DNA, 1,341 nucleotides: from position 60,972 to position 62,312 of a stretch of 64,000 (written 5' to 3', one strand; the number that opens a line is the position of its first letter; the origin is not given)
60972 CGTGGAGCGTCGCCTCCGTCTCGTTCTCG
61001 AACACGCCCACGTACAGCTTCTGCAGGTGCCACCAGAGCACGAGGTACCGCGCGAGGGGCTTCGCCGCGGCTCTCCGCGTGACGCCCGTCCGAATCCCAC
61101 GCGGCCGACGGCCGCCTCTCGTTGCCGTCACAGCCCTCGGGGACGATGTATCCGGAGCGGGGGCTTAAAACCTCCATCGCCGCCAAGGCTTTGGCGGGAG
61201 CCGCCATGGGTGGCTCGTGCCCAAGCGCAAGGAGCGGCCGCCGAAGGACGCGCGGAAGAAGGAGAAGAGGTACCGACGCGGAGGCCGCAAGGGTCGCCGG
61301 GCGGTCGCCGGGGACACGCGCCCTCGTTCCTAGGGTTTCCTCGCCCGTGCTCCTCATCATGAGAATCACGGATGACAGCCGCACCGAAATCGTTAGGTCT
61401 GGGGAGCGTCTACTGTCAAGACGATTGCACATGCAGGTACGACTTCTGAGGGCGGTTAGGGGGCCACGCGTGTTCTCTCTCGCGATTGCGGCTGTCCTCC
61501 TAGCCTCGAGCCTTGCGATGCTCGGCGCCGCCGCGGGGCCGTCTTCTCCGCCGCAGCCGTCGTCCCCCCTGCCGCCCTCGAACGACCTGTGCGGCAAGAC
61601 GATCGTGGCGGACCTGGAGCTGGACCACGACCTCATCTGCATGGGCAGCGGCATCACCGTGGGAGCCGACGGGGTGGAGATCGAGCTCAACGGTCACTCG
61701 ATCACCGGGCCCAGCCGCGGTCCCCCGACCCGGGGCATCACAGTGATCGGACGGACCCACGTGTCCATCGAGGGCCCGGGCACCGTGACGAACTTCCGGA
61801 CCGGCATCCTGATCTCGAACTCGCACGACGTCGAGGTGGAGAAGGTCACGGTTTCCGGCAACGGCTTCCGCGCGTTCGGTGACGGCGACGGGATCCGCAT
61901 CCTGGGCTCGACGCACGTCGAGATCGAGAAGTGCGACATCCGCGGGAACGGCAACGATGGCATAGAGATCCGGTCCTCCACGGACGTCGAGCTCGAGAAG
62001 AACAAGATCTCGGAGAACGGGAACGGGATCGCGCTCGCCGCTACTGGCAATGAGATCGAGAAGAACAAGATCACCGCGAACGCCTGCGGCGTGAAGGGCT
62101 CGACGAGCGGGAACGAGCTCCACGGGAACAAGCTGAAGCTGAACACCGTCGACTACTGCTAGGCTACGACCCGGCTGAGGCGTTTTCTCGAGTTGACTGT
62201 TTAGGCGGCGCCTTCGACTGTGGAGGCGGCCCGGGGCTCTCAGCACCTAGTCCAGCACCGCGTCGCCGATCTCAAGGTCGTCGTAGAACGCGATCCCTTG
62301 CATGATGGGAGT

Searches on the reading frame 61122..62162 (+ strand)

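Call 13: search_protein_families(library=pfam, proteins=[window:61122-62162:+], max_evalue=0.001)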
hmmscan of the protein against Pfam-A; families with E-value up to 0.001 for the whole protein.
window:61122-62162:+ (346 aa): 2 families
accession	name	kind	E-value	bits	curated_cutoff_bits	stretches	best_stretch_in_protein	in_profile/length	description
PF13229.12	Beta_helix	-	2.6e-19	69.8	25.9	1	177-337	2-157/158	Right handed beta helix region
PF05048.19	NosD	-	1.4e-17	64.3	23.6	1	190-343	25-174/212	Periplasmic copper-binding protein (NosD)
